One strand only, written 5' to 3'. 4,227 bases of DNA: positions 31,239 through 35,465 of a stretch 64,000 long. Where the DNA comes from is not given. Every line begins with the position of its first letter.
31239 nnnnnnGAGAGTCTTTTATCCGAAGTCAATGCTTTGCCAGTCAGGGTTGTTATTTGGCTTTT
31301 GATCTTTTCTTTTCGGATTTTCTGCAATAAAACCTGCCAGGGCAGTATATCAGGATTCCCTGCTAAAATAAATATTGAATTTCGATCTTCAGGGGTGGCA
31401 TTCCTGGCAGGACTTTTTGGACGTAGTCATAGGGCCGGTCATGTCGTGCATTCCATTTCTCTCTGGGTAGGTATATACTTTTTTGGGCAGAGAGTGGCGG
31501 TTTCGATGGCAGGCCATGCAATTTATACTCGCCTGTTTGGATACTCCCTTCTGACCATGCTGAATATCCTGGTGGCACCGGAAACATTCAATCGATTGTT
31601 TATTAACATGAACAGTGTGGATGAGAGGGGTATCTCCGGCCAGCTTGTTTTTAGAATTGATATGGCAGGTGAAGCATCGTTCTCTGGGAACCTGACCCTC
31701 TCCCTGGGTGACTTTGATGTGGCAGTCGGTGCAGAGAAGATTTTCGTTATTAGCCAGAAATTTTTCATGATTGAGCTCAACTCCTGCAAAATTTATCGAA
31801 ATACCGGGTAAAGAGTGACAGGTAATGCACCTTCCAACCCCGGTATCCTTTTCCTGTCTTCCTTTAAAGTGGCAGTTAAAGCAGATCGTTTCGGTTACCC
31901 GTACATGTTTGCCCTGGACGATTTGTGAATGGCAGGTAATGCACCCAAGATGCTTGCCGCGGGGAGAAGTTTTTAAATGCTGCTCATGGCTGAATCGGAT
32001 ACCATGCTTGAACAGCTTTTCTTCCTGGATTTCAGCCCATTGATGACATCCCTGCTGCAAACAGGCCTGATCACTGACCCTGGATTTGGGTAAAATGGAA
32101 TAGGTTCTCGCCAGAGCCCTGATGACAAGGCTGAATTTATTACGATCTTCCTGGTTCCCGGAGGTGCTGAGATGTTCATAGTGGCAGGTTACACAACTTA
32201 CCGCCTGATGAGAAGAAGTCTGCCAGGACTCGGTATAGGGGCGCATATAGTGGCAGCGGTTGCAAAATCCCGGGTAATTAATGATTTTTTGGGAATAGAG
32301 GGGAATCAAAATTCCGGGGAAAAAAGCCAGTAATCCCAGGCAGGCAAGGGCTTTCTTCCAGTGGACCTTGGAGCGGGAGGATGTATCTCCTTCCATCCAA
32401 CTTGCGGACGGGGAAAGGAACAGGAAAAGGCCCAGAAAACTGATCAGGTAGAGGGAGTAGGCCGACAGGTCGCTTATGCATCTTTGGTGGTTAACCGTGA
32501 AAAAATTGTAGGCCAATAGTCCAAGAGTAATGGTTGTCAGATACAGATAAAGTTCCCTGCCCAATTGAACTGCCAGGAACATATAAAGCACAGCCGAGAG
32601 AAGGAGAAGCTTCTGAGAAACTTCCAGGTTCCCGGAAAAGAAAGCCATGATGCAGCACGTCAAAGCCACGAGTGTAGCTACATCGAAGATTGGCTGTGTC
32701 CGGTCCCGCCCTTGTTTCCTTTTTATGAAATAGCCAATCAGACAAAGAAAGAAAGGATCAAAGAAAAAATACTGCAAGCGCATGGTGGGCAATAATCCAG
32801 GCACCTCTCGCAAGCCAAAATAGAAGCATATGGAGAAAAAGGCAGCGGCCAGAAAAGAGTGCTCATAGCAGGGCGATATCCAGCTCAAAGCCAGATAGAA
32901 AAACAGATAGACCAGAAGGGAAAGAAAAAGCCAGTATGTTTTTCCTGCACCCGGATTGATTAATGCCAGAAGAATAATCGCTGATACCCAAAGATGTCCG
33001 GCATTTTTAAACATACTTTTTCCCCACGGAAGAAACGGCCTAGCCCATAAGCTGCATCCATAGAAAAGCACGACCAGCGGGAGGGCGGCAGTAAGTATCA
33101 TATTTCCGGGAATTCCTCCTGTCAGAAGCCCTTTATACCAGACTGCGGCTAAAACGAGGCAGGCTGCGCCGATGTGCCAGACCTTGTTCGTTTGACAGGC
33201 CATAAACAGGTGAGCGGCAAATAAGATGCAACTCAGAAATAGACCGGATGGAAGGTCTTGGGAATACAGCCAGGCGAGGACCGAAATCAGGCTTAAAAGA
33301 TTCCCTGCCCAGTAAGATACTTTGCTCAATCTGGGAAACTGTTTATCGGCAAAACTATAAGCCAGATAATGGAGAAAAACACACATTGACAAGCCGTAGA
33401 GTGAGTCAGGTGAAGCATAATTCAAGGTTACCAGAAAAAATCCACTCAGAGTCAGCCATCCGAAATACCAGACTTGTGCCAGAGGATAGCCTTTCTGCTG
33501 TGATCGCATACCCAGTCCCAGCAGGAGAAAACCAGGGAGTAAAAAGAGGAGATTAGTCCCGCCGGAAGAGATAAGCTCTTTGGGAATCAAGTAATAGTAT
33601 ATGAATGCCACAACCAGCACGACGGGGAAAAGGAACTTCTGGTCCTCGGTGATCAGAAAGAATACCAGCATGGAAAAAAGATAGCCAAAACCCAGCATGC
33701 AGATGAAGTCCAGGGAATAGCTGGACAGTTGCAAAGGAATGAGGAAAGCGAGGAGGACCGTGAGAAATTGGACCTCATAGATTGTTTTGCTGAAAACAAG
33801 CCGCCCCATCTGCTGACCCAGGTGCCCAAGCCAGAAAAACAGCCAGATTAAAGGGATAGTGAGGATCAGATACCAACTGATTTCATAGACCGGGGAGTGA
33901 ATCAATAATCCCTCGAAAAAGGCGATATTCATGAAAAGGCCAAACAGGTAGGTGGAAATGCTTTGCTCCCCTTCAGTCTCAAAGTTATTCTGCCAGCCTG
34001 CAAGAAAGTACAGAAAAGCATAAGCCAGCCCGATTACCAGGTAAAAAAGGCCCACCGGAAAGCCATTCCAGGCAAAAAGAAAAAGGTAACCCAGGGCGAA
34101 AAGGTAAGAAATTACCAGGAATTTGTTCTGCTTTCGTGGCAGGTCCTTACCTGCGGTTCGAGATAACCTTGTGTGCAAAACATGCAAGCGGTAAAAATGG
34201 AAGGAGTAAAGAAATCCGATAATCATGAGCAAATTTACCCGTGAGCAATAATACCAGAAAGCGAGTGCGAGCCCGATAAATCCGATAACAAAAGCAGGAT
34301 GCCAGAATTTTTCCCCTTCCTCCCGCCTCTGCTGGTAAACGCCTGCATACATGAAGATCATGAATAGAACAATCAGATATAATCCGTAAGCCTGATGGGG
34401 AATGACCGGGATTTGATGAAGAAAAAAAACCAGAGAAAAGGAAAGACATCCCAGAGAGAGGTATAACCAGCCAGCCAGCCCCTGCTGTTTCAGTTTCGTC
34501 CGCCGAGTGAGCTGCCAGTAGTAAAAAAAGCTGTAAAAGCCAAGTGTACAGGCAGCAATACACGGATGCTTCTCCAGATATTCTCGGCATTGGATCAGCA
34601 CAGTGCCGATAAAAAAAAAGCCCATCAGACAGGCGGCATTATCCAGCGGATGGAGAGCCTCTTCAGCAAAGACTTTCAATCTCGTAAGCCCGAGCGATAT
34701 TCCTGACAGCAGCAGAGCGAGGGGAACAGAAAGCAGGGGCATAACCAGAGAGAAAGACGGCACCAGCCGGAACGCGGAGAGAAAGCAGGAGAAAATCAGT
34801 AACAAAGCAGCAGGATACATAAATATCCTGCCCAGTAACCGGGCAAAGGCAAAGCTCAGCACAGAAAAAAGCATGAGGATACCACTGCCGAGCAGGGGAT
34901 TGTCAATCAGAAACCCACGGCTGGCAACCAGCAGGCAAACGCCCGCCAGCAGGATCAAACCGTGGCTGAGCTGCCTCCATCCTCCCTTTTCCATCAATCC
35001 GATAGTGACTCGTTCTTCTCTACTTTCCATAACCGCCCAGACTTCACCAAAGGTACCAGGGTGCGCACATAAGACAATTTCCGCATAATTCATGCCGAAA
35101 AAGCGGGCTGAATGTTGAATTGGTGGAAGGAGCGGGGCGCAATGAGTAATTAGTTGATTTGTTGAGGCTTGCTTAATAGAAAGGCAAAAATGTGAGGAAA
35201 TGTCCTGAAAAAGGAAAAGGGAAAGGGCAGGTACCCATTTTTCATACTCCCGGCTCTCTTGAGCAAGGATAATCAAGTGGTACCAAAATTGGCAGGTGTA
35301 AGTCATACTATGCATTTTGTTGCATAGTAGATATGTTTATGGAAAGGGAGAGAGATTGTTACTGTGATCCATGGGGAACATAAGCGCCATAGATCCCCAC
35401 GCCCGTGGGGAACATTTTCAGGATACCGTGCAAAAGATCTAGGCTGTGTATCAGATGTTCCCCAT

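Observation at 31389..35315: Giant (~30-TM) integral membrane protein fused to a ~10-11-haem cytochrome c domain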

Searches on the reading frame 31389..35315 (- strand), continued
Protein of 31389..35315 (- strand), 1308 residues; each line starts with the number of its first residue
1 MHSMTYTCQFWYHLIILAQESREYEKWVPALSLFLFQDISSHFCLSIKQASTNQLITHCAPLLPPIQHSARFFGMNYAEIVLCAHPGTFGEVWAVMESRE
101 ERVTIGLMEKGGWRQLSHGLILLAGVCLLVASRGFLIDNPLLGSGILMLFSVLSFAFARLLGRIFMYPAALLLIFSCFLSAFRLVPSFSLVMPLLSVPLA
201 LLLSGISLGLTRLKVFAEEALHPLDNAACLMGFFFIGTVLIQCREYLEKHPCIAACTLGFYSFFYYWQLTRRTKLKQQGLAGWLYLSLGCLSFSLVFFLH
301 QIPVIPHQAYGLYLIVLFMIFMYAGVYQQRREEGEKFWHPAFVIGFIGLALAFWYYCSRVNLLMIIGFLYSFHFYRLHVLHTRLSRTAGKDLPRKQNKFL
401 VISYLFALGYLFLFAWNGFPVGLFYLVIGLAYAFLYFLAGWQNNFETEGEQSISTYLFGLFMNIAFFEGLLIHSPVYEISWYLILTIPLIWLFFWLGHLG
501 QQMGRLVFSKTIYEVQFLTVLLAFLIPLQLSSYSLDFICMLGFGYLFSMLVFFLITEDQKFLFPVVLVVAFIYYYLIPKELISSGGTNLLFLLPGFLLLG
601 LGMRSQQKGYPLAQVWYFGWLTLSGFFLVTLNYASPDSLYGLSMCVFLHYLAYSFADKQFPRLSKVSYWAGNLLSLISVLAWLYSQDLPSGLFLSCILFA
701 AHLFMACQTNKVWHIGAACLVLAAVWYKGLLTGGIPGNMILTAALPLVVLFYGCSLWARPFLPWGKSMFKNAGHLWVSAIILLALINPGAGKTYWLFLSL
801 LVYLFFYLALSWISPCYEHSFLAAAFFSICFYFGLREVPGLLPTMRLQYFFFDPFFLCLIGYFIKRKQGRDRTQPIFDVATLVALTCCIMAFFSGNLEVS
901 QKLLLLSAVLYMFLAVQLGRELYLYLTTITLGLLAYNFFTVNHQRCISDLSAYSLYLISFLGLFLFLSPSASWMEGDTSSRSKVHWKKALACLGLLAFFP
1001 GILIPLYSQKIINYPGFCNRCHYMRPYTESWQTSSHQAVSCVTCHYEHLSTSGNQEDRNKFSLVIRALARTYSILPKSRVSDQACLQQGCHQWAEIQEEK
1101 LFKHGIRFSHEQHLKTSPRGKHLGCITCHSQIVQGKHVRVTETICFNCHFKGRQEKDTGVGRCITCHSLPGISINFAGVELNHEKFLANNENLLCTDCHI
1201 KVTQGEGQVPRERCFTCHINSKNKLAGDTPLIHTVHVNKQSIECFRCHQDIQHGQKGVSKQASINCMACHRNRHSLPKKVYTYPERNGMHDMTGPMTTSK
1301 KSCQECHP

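Call 70: search_protein_families(library=pfam, proteins=[L019:11588-12235:+, L019:12232-13116:+, L019:13164-15260:+, L019:15261-15761:+, L019:15754-16668:+, L019:16678-17742:+, L019:17745-18578:+, L019:3241-4626:-, L019:4663-5211:-, L019:1441-2145:-], max_evalue=0.0001)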
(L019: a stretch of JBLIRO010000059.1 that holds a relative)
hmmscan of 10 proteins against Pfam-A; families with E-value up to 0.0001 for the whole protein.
L019:11588-12235:+ (215 aa): 3 families
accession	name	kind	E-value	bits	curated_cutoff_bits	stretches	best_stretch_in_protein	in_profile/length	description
PF13183.11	Fer4_8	-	2.9e-11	44.2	27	1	26-87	2-68/68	4Fe-4S dicluster domain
PF13534.11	Fer4_17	-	4.2e-11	43.7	22.2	1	28-88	1-61/61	4Fe-4S dicluster domain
PF13187.11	Fer4_9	-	4.7e-07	30.2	27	1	29-86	2-50/52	4Fe-4S dicluster domain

L019:12232-13116:+ (294 aa): 1 family
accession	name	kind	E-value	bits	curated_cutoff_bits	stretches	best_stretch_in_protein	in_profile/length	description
PF02754.22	CCG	-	2.6e-18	66.3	20.6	2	4-84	2-84/85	Cysteine-rich domain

L019:13164-15260:+ (698 aa): 16 families
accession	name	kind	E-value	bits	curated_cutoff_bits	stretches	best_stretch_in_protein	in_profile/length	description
PF00037.32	Fer4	-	2.4e-12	46.5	21.1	0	615-636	2-23/24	4Fe-4S binding domain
PF12838.12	Fer4_7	-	8.9e-12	45.7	27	2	581-633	1-50/52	4Fe-4S dicluster domain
PF14697.11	Fer4_21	-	6.6e-11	42.6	35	1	575-637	1-58/59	4Fe-4S dicluster domain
PF07992.20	Pyr_redox_2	-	7.2e-10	39.2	26.1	1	143-241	3-81/291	Pyridine nucleotide-disulphide oxidoreductase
PF12837.12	Fer4_6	-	9.4e-10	38.4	25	0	282-310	1-24/24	4Fe-4S binding domain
PF13237.11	Fer4_10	-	3.3e-08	33.8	25.5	0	577-631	4-52/53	4Fe-4S dicluster domain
PF12831.13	FAD_oxidored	-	7.5e-08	32.5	27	1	144-180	3-39/416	FAD dependent oxidoreductase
PF00890.30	FAD_binding_2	-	3.7e-07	30.1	20.4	1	143-180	2-39/414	FAD binding domain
PF13187.11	Fer4_9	-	1.3e-06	28.7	27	0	242-310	1-52/52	4Fe-4S dicluster domain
PF13183.11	Fer4_8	-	1.4e-06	29.2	27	0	581-634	4-67/68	4Fe-4S dicluster domain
PF13484.11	Fer4_16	-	2.7e-06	28.5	30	0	296-315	3-21/66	4Fe-4S double cluster binding domain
PF13450.12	NAD_binding_8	-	2.9e-06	27.9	21.9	1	145-182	1-38/68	NAD(P)-binding Rossmann-like domain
PF01266.30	DAO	-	3.5e-06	27.2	27.9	1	143-177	2-36/353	FAD dependent oxidoreductase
PF01134.28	GIDA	-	1.7e-05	24.5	22.1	1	144-198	3-47/391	Glucose inhibited division protein A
PF12797.12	Fer4_2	-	3.1e-05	24.1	24.5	0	238-254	5-21/22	4Fe-4S binding domain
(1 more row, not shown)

L019:15261-15761:+ (166 aa): 1 family
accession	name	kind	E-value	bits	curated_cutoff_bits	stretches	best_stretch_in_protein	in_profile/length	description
PF02662.21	FlpD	-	1.5e-51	174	22.3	1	26-146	1-121/123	Methyl-viologen-reducing hydrogenase, delta subunit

L019:15754-16668:+ (304 aa): 4 families
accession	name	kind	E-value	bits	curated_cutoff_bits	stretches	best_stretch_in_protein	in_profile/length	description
PF12797.12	Fer4_2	-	5.7e-06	26.4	24.5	0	241-257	5-21/22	4Fe-4S binding domain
PF13187.11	Fer4_9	-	1.2e-05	25.7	27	0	209-259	8-50/52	4Fe-4S dicluster domain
PF13183.11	Fer4_8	-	5.2e-05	24.1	27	1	191-260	2-68/68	4Fe-4S dicluster domain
PF13237.11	Fer4_10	-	5.7e-05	23.4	25.5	0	244-271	7-22/53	4Fe-4S dicluster domain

L019:16678-17742:+ (354 aa): 8 families
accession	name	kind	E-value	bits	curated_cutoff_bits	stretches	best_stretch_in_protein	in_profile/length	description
PF17179.9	Fer4_22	-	2.5e-31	108.9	27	1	235-326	1-94/95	4Fe-4S dicluster domain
PF13534.11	Fer4_17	-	8.4e-08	33.1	22.2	0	294-328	27-61/61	4Fe-4S dicluster domain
PF13237.11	Fer4_10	-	4.1e-06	27.1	25.5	0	308-333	4-22/53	4Fe-4S dicluster domain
PF00037.32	Fer4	-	6.7e-06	26.1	21.1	0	310-326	5-21/24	4Fe-4S binding domain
PF12797.12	Fer4_2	-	6.8e-06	26.2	24.5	0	312-325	9-22/22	4Fe-4S binding domain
PF14697.11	Fer4_21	-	1.8e-05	25.2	35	0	311-325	39-53/59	4Fe-4S dicluster domain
PF12838.12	Fer4_7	-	5.4e-05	24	27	0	235-326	1-51/52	4Fe-4S dicluster domain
PF13183.11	Fer4_8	-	8.2e-05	23.5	27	0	235-326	4-67/68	4Fe-4S dicluster domain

L019:17745-18578:+ (277 aa): 3 families
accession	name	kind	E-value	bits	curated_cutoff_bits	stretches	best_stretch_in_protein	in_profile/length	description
PF00175.26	NAD_binding_1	-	4.1e-19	69.7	22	1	115-220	1-108/109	Oxidoreductase NAD-binding domain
PF10418.14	DHODB_Fe-S_bind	-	7.4e-09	35.6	23.9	1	238-270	1-40/41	Iron-sulfur cluster binding domain of dihydroorotate dehydrogenase B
PF00970.30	FAD_binding_6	-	5.9e-07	30.2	21.1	1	11-101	3-96/99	Oxidoreductase FAD-binding domain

L019:3241-4626:- (461 aa): 1 family
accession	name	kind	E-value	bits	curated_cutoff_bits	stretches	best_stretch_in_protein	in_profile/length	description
PF07719.23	TPR_2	-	2.9e-07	30.5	27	0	217-241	2-26/34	Tetratricopeptide repeat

L019:4663-5211:- (182 aa): 2 families
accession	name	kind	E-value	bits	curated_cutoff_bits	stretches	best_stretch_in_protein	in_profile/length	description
PF00881.29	Nitroreductase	-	2.4e-31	109.6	23.5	2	16-64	1-49/167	Nitroreductase family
PF14512.11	TM1586_NiRdase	-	2.6e-20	73.4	27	1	103-175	83-149/215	Putative TM nitroreductase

L019:1441-2145:- (234 aa): 0 families

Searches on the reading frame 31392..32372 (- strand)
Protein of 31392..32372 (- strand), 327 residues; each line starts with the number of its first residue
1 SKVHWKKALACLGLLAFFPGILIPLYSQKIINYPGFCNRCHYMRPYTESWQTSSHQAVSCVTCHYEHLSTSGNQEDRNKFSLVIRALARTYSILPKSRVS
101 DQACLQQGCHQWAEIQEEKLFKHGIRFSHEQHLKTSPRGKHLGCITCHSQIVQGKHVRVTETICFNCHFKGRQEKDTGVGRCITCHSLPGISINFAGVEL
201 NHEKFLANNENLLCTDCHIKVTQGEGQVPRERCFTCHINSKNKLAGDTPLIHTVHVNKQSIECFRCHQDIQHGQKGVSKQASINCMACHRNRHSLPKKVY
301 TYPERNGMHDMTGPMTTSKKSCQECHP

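Call 86: search_solved_structures(query=window:31392-32372:-, max_evalue=1, show_alignments=4)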
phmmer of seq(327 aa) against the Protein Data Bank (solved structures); distinct sequences matched with E-value up to 1: 4.
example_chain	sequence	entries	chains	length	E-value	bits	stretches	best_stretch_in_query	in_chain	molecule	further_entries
8k9e_A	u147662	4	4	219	0.00017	24.2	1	250-291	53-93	Cytochrome c7-like domain-containing protein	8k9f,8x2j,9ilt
2j7a_C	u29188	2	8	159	0.00021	23.8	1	25-67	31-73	CYTOCHROME C QUINOL DEHYDROGENASE NRFH | NAPC/NIRT CYTOCHROME C FAMILY PROTEIN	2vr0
6f0k_A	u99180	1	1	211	0.046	16.1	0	248-290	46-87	Cytochrome c family protein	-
1i77_A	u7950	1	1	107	0.42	13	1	104-164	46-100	CYTOCHROME C3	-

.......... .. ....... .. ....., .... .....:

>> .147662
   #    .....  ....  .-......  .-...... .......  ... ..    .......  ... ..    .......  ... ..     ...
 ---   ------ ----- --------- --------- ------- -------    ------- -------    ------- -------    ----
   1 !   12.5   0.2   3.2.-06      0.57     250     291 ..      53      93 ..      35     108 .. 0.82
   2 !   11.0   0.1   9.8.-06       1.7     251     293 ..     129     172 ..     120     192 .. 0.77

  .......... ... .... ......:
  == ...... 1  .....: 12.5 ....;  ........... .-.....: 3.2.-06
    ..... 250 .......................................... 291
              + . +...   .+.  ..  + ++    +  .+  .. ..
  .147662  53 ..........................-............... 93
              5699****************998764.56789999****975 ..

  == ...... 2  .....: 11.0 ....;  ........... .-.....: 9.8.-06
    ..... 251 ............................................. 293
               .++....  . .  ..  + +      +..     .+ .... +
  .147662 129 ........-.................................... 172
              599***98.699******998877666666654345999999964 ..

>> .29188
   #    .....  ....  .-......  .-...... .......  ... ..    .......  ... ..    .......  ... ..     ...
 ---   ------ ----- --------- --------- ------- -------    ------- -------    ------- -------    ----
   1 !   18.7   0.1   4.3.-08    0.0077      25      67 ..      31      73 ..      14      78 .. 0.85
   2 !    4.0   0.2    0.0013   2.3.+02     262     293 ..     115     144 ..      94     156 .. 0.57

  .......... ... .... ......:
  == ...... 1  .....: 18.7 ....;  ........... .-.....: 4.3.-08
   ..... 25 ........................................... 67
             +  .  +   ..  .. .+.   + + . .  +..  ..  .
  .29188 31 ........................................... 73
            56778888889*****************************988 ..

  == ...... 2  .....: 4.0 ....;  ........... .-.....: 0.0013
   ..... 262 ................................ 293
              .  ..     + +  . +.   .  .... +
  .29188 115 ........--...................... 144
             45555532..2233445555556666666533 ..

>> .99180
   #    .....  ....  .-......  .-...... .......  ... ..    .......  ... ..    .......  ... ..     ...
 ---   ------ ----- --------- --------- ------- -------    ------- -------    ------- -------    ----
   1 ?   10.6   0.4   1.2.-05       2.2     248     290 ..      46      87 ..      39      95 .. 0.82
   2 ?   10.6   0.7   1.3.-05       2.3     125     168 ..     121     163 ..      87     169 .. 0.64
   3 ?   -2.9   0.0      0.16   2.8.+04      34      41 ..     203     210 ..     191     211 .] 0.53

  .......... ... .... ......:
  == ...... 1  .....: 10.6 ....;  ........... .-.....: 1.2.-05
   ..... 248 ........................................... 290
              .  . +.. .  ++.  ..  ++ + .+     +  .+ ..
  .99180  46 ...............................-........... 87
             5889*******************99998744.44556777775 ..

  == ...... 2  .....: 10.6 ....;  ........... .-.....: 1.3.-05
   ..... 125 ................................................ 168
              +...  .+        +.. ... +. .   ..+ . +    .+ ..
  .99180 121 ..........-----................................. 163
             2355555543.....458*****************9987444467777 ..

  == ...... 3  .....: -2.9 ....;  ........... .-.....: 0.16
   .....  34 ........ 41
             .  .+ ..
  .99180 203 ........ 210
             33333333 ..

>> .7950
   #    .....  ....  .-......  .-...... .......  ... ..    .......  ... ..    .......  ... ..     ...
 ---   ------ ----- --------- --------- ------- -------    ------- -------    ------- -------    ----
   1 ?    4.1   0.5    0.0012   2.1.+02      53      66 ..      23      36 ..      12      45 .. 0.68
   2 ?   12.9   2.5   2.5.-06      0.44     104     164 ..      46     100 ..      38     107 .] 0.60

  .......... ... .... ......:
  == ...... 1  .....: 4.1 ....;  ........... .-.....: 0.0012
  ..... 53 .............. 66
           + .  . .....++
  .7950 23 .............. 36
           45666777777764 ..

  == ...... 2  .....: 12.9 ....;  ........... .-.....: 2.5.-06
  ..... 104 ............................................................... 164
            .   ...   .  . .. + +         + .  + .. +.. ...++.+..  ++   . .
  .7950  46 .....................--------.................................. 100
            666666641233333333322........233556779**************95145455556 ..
